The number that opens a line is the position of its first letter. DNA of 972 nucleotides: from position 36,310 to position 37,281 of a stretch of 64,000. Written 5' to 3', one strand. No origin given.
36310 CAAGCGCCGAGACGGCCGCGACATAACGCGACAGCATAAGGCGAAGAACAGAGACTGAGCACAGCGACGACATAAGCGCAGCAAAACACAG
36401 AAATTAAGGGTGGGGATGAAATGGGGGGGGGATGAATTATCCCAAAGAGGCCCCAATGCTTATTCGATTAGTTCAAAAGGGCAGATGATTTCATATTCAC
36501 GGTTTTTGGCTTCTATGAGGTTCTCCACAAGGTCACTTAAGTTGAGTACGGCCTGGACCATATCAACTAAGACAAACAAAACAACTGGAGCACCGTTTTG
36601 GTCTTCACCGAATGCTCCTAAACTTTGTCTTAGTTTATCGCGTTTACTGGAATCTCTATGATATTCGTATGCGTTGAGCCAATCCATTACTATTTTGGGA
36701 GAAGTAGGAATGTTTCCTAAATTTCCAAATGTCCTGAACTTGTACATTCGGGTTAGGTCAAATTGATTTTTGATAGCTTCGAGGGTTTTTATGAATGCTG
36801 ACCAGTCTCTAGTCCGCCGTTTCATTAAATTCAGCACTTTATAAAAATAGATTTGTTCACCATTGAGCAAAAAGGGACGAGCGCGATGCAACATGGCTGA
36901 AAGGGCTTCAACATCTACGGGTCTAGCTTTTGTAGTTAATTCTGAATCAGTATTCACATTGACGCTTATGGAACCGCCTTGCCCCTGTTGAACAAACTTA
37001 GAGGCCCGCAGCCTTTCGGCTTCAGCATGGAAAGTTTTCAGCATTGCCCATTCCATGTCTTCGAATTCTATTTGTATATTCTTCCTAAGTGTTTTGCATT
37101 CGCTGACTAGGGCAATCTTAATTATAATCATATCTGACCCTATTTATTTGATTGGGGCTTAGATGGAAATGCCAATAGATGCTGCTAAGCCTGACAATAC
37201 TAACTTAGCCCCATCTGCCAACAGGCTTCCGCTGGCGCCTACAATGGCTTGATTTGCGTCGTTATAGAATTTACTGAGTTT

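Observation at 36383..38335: AT-rich two-gene island: an AbiTii-like protein plus an unrecognisable 223-aa partner, a candidate uncharacterised anti-phage (abortive-infection) module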

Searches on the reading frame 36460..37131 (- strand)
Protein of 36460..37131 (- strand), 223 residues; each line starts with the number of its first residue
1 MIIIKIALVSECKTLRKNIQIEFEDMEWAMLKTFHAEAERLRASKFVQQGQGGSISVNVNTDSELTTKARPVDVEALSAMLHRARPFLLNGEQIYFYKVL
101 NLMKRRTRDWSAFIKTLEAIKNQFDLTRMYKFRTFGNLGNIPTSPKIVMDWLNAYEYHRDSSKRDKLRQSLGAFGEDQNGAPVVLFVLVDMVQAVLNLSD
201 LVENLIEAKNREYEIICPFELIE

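Call 3: search_protein_families(library=pfam, proteins=[window:36460-37131:-], max_evalue=1)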
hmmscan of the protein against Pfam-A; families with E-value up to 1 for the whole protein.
window:36460-37131:- (223 aa): 0 families

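Call 4: search_protein_families(library=padloc, proteins=[window:36460-37131:-], max_evalue=1)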
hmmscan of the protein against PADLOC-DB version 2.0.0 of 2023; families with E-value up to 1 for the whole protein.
window:36460-37131:- (223 aa): 1 family
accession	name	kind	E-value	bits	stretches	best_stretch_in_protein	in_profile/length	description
PDLC03974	UzuA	-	0.023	12.1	1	99-169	100-168/310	-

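Call 5: search_protein_families(library=ncbifam, proteins=[window:36460-37131:-], max_evalue=1)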
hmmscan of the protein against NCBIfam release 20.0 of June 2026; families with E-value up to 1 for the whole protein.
window:36460-37131:- (223 aa): 0 families

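Call 6: search_protein_families(library=phrogs, proteins=[window:36460-37131:-], max_evalue=1)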
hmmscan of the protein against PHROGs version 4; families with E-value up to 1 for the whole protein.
window:36460-37131:- (223 aa): 0 families

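Call 11: find_homologous_proteins(query=window:36460-37131:-, max_evalue=0.001)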
Query window:36460-37131:- (223 aa): 9 proteins with E <= 0.001 among 226 candidates.
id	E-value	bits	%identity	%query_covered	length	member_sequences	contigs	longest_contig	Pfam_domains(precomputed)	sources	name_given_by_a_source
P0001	4.5e-141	485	99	100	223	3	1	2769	-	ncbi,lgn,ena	-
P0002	6.5e-117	406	82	100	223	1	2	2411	-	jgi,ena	-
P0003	2.7e-113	395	81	97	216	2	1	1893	-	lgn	-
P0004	5.4e-80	286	60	100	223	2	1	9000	-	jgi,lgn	-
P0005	3.3e-37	146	38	97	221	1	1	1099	-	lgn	-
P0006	3.5e-16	77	32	82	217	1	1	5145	-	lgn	-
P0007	9.0e-15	73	28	93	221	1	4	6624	-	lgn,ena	-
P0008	1.3e-13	69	35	64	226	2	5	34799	-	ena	-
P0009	1.1e-8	53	28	65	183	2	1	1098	-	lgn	-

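Call 13: find_encoding_contigs(protein=P0004, flank=6000, max_places=3)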
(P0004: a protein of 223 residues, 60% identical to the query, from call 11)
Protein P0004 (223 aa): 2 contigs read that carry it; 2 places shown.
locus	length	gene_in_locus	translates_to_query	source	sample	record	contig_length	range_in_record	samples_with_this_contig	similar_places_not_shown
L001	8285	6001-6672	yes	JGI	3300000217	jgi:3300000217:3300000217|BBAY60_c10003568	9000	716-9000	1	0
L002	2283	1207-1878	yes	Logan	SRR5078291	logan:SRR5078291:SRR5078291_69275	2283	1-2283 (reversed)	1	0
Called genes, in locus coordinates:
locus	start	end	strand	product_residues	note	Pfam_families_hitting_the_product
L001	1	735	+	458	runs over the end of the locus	PF20172:DUF6538, PF00589:Phage_integrase (weak)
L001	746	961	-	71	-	-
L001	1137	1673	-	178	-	PF02627:CMD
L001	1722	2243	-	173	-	PF04224:DUF417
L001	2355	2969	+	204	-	PF00440:TetR_N, PF16925:TetR_C_13 (faint), PF21993:TetR_C_13_2 (weak)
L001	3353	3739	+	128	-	-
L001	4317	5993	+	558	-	PF10592:AIPR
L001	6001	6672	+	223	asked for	-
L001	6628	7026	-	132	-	-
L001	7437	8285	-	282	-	?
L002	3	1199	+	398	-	?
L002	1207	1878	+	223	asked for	-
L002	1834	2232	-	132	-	-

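Call 14: find_encoding_contigs(protein=P0008, flank=6000, max_places=3)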
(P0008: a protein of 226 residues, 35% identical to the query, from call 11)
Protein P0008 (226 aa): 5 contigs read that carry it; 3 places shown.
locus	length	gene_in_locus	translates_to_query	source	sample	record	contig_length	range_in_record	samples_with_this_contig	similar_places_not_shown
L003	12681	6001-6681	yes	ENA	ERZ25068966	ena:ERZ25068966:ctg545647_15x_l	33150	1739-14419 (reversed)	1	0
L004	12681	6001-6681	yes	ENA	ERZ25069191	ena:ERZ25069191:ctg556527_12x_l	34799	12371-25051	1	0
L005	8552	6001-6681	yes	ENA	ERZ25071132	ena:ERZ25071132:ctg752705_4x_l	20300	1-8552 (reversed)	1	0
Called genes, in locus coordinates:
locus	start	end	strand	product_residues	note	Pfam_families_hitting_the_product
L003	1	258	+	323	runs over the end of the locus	PF24827:AstE_AspA_cat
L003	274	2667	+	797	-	PF04313:HSDR_N (weak), PF13588:HSDR_N_2 (weak), PF00270:DEAD, PF04851:ResIII, PF18766:SWI2_SNF2, PF00271:Helicase_C (weak), PF08463:EcoEI_R_C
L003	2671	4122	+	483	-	PF12161:HsdM_N, PF02384:N6_Mtase, PF01170:UPF0020 (weak), PF07669:Eco57I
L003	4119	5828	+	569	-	PF01420:Methylase_S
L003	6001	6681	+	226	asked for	-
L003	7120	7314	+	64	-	PF10049:DUF2283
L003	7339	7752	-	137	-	PF18935:DUF5683 (weak)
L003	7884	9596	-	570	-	PF00884:Sulfatase, PF01663:Phosphodiest (faint), PF16347:SGSH_C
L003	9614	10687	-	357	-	PF05935:Arylsulfotrans, PF14269:Arylsulfotran_2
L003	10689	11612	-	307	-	PF05721:PhyH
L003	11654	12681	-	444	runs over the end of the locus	PF00884:Sulfatase, PF01663:Phosphodiest (faint), PF16347:SGSH_C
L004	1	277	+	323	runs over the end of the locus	PF24827:AstE_AspA_cat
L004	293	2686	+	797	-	PF04313:HSDR_N, PF13588:HSDR_N_2 (weak), PF00270:DEAD, PF04851:ResIII, PF18766:SWI2_SNF2, PF00271:Helicase_C (weak), PF08463:EcoEI_R_C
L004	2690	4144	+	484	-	PF12161:HsdM_N, PF02384:N6_Mtase, PF01170:UPF0020 (weak), PF07669:Eco57I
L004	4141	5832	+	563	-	PF01420:Methylase_S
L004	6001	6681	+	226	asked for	-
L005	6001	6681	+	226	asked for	-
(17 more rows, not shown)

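Call 15: find_encoding_contigs(protein=P0007, flank=6000, max_places=3)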
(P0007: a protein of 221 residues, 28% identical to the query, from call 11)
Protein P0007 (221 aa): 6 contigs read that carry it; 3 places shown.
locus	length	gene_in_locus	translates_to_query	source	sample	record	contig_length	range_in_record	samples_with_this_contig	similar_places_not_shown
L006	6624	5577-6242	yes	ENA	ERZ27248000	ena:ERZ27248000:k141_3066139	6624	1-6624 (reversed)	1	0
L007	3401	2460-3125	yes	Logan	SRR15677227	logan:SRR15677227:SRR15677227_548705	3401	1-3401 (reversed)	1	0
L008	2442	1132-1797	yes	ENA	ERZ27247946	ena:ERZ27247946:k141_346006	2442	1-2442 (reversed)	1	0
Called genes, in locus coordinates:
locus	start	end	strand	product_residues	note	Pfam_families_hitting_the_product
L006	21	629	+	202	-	-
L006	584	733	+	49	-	-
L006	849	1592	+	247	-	PF05988:DUF899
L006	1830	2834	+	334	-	PF08240:ADH_N, PF00107:ADH_zinc_N, PF13602:ADH_zinc_N_2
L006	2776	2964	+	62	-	-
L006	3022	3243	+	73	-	-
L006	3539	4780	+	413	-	-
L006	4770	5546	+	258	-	PF22187:DUF6946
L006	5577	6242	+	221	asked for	-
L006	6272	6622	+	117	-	?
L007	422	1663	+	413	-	-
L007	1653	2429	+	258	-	PF22187:DUF6946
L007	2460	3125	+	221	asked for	-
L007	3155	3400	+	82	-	?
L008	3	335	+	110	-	?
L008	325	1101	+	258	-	PF22187:DUF6946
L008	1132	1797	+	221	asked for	-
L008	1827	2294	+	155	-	-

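Call 16: find_encoding_contigs(protein=P0006, flank=6000, max_places=3)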
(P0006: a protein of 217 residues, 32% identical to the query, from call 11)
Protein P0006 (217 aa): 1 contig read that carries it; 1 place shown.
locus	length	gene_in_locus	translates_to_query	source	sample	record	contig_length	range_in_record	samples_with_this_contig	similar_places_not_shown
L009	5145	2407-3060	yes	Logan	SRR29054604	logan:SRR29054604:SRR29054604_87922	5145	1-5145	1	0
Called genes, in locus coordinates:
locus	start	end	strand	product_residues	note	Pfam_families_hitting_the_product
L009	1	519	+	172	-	?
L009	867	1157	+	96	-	PF07007:LprI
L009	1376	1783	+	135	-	-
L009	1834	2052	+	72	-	-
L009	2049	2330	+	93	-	PF24732:ParE_like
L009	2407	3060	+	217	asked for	-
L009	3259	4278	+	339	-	PF13676:TIR_2, PF10137:CAP12-PCTIR_TIR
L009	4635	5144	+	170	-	?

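Call 25: search_solved_structures(query=A1, max_evalue=10)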
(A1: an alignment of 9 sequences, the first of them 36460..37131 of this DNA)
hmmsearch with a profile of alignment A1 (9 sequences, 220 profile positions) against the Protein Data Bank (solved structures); distinct sequences matched with E-value up to 10: 1.
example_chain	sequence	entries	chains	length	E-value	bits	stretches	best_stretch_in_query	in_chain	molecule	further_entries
8j07_Z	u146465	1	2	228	1.5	11.4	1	8-62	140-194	Cytochrome b5 domain-containing protein 1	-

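Call 27: find_encoding_contigs(protein=P0002, flank=5000, max_places=3)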
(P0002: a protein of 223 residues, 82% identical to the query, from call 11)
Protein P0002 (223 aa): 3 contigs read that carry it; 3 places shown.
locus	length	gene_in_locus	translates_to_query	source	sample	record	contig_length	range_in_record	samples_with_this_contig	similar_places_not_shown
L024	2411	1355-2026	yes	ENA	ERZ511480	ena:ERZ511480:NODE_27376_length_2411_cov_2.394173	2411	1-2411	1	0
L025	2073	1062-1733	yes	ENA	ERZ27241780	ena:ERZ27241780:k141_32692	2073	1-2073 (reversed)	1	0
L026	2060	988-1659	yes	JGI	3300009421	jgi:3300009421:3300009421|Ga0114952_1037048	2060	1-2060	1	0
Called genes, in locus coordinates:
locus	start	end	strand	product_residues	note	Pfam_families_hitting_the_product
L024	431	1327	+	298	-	PF18864:AbiTii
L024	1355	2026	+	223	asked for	-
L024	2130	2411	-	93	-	?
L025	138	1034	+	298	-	PF18864:AbiTii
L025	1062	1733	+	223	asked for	-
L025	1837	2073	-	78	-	?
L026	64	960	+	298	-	PF18864:AbiTii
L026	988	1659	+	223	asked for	-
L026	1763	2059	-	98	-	?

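Call 29: predict_structure(alignment_id=A1)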
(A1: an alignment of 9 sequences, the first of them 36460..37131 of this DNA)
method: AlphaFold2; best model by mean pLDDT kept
length: 223 residues; sequences in the alignment: 9
mean_pLDDT: 87.3   pTM: 0.85
mean pLDDT of the five models: 87.3, 84.6, 83.9, 83.4, 72.4
residues with pLDDT >= 90: 109; 70-90: 94; 50-70: 20; < 50: 0
segments of 3 or more residues with pLDDT < 50: none
pLDDT, mean of each block of 10 residues (from residue 1): 90 88 95 97 87 67 64 83 93 95 95 94 93 79 91 84 85 81 88 97 91 85 79
secondary structure, 60 per line:
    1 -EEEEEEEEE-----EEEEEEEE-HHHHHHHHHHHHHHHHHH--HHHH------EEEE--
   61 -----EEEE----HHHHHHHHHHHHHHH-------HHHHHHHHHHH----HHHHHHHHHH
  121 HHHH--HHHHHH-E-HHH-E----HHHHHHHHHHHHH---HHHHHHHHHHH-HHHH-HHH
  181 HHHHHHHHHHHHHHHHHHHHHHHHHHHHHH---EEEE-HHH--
elements in order: E2-10 E16-23 H25-42 H45-48 E55-58 E66-69 H74-88 H96-106 H111-124 H127-132 H145-157 H161-171 H173-176 H178-210 E214-217

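Call 32: fold_search(model_id=the predicted structure, library=pdb)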
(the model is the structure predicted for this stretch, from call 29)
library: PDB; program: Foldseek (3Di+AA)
matches with E <= 10: 732; with E <= 0.001: 0
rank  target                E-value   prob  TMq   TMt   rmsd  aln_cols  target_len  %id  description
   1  9unw_F                1.5e-01  0.16  0.18  0.17  22.1       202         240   11  mouse PDCD5-TRiC complex (released 2026-03-25)
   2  5oxf_C                2.4e-01  0.08  0.15  0.07  27.6       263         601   12  An oligomerised bacterial dynamin pair provides a mechanism for the long range sensing and tethering of membranes (released 2018-09-05)
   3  5d98_A                2.4e-01  0.04  0.10  0.05  19.0       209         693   15  Influenza C Virus RNA-dependent RNA Polymerase - Space group P43212 (released 2015-10-21)
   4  6f5p_A                2.5e-01  0.04  0.10  0.04  19.6       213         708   14  A mechanism for the activation of the influenza virus transcriptase (released 2018-09-19)
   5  7bmh_A                2.8e-01  0.15  0.21  0.20  17.1       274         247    7  Crystal structure of a light-driven proton pump LR (Mac) from Leptosphaeria maculans (released 2021-07-07)
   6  5lga_A                3.8e-01  0.07  0.14  0.14  19.6       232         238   12  Structural analysis and biological activities of BXL0124, a Gemini analog of Vitamin D (released 2016-10-19)
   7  8hki_D                4.0e-01  0.09  0.18  0.17  20.1       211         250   10  Human TRiC open state (released 2023-12-13)
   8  4zm5_B                4.0e-01  0.08  0.16  0.15  29.9       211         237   12  Shigella flexneri lipopolysaccharide O-antigen chain-length regulator WzzBSF - A107P mutant (released 2016-03-23)
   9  7bml_D                4.3e-01  0.23  0.24  0.29  12.6       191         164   12  Crystal structure of outer surface protein C (OspC) from Borrelia burgdorferi (released 2021-02-10)
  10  7bmh_B                4.3e-01  0.10  0.20  0.19  18.7       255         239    9  Crystal structure of a light-driven proton pump LR (Mac) from Leptosphaeria maculans (released 2021-07-07)
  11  4nok                  4.3e-01  0.06  0.12  0.08  20.1       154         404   10  Crystal structure of proenzyme asparaginyl endopeptidase (AEP)/Legumain at pH 7.5 (released 2014-02-19)
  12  7bml_C                4.5e-01  0.12  0.18  0.24  16.2       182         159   11  Crystal structure of outer surface protein C (OspC) from Borrelia burgdorferi (released 2021-02-10)
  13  7uj2_A                5.0e-01  0.21  0.24  0.29  11.8       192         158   11  OspC Type B (released 2023-04-05)
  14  8w7r_A                5.0e-01  0.18  0.24  0.24  15.6       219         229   10  H. walsbyi bacteriorhodopsin mutant - W94F (released 2024-10-02)
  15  9unw_H                5.0e-01  0.12  0.17  0.17  20.0       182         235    6  mouse PDCD5-TRiC complex (released 2026-03-25)
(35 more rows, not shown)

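Call 33: search_protein_representatives(alignment_id=A1)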
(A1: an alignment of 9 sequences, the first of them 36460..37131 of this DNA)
Query: 9 sequences, 220 profile positions. Proteins with E-value up to 0.001 (for the whole library): 1443; up to 1e-10: 837; up to 1e-30: 321. The best 150 are listed.
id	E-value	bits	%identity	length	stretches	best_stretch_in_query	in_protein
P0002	2.0e-97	341.2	-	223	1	1-219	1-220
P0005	7.0e-81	287.2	-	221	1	1-219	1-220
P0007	1.7e-80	285.9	-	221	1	1-218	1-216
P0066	2.8e-66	239.4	-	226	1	1-215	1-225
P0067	2.9e-59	216.5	-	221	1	2-215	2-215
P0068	5.8e-59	215.5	-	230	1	1-216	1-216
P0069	2.1e-56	207.1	-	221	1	1-217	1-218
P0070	1.9e-54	200.7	-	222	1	4-214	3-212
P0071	2.8e-54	200.2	-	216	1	8-209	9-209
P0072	3.4e-54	199.9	-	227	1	1-215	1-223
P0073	6.9e-54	198.9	-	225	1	3-209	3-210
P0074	1.1e-53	198.3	-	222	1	13-218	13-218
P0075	1.2e-53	198.1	-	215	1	6-207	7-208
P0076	1.2e-53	198.1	-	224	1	5-217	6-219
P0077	2.8e-53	196.9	-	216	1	1-211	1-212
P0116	9.7e-47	175.5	-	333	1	4-204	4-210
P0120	1.2e-46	175.2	-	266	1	14-209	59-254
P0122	1.4e-46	175.0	-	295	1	4-214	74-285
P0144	7.0e-45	169.4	-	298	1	30-214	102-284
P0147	1.1e-44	168.8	-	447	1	3-210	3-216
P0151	3.5e-44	167.1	-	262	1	12-202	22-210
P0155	6.6e-44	166.3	-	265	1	1-218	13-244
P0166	1.0e-42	162.4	-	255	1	15-210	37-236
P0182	5.8e-42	159.9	-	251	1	6-208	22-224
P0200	7.1e-41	156.3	-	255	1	9-209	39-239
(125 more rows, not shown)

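Call 36: search_protein_families(library=pfam, proteins=[P0116, P0147, P0122, P0144, P0120, P0155, P0151, P0166, P0200, P0182], max_evalue=0.01)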
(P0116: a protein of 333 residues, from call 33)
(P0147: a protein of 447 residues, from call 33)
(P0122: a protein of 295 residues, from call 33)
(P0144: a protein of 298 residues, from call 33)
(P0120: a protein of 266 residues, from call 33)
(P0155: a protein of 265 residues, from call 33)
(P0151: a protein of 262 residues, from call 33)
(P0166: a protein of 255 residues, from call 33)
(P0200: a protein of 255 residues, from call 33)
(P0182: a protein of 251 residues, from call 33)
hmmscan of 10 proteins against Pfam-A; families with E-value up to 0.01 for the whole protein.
P0116 (333 aa): 0 families

P0147 (447 aa): 0 families

P0122 (295 aa): 0 families

P0144 (298 aa): 0 families

P0120 (266 aa): 0 families

P0155 (265 aa): 0 families

P0151 (262 aa): 0 families

P0166 (255 aa): 0 families

P0200 (255 aa): 0 families

P0182 (251 aa): 0 families

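Call 37: search_protein_families(library=padloc, alignment_id=A2, max_evalue=0.1)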
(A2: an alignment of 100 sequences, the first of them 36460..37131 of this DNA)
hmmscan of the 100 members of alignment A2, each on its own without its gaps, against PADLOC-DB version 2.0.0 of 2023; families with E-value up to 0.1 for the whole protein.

A. member 1, window:36460-37131:- (223 aa): 1 family
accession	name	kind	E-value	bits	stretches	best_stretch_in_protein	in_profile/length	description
PDLC03974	UzuA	-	0.023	12.1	1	99-169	100-168/310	-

B. families by the number of members that match (of 100 scanned): 12 families
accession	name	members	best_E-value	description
PDLC04576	PDC-M32A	1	3e-05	-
PDLC03986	PD-Lambda-3_A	1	0.001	-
PDLC03087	Specificity_I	1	0.0027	Type I specificity subunit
PDLC01947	CARF8--CARF_TM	1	0.0055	-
PDLC00619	ZorC1|ZorC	1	0.0073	EH signature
PDLC03750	RT_UG13b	1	0.0081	DRT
PDLC00898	JAB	1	0.016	JAB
PDLC02080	Cas3b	1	0.021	-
PDLC03974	UzuA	1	0.023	-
PDLC01517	Cmr5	1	0.029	CAS-III-C; effector_SS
PDLC04511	PDC-M20A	1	0.035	-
PDLC01488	Cas11a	1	0.036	CAS-I-A; effector_SS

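Call 38: search_solved_structures(query=A2, max_evalue=10)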
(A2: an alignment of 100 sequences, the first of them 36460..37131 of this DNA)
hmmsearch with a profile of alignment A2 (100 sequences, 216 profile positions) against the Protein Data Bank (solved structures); distinct sequences matched with E-value up to 10: 1.
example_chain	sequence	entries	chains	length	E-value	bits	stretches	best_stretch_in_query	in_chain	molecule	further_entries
8j07_Z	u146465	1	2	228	0.45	13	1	4-71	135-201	Cytochrome b5 domain-containing protein 1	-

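Call 42: search_dna_similar(query=window:36460-37131:-, collection=plasmids, mode=protein, max_evalue=0.001, max_rows=30)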
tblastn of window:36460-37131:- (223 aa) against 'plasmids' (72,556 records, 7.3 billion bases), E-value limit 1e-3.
Records with a match: 1; places in all: 1; records where one place covers at least 80% of the query: 1.
Best place of each record, by identity: <60% 1.
By first word of the organism name: Desulforapulum 1.
By predicted mobility (MOB-suite, as given by PLSDB): mobilizable 1.
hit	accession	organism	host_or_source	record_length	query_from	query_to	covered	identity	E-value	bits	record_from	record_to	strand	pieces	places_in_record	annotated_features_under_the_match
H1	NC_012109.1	Desulforapulum autotrophicum HRM2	-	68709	19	203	83%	25.9%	3e-11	69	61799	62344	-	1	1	hypothetical protein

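Call 43: find_related_loci(query=A1, collection=metagenome_contigs, flank=6000)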
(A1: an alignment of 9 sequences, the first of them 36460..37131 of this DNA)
Query A1 (223 aa) in metagenome_contigs; peptide patterns used: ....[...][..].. (x = any residue, [..] = any of these).
80 stretches matched a pattern; 68 encode a relative of the query (tblastn E <= 1e-3); 68 distinct loci.
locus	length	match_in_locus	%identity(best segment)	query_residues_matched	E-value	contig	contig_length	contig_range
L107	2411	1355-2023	82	1-223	2e-133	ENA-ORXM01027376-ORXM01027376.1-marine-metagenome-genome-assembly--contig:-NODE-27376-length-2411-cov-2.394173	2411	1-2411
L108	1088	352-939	46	27-222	1e-53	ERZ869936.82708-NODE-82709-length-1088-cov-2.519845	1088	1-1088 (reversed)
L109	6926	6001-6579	31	17-211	3e-25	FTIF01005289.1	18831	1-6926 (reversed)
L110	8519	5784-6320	34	22-202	3e-22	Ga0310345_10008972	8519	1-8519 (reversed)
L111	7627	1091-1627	34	22-202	3e-22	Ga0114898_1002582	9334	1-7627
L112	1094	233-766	33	23-202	9e-22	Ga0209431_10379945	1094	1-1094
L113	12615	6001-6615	29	3-202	4e-21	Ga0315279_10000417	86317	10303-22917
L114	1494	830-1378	30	22-206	3e-21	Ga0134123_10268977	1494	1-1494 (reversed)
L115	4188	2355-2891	31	22-202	9e-21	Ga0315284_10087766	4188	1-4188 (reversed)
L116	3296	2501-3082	31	9-203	9e-21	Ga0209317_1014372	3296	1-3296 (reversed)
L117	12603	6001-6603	31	19-211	1e-20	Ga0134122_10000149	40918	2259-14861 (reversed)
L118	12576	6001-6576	28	23-217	5e-20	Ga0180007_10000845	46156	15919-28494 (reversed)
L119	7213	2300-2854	30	16-202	8e-20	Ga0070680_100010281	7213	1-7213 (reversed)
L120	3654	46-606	30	22-210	1e-19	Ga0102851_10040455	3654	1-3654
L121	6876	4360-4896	30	22-202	2e-19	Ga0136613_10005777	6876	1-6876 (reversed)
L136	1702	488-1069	27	5-202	8e-18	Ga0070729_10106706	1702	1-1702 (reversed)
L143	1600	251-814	25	17-206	8e-17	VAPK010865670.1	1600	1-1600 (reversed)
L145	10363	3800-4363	28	22-211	6e-16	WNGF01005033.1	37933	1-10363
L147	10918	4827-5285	29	18-167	9e-16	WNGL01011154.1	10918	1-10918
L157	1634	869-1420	28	23-210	9e-14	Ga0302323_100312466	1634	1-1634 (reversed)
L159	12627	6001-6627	24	1-203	4e-13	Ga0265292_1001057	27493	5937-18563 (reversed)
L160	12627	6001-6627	24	1-203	4e-13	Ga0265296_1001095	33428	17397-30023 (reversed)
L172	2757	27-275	27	118-202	8e-5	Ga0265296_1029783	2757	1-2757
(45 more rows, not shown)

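Call 44: find_related_loci(query=A1, collection=viral_contigs, flank=6000)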
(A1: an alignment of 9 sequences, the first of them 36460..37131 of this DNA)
Query A1 (223 aa) in viral_contigs; peptide patterns used: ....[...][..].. (x = any residue, [..] = any of these).
2 stretches matched a pattern; 2 encode a relative of the query (tblastn E <= 1e-3); 2 distinct loci.
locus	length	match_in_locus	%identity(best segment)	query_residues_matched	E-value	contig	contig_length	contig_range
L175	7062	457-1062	29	3-206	9e-22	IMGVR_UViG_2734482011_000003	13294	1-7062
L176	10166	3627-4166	28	21-203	3e-20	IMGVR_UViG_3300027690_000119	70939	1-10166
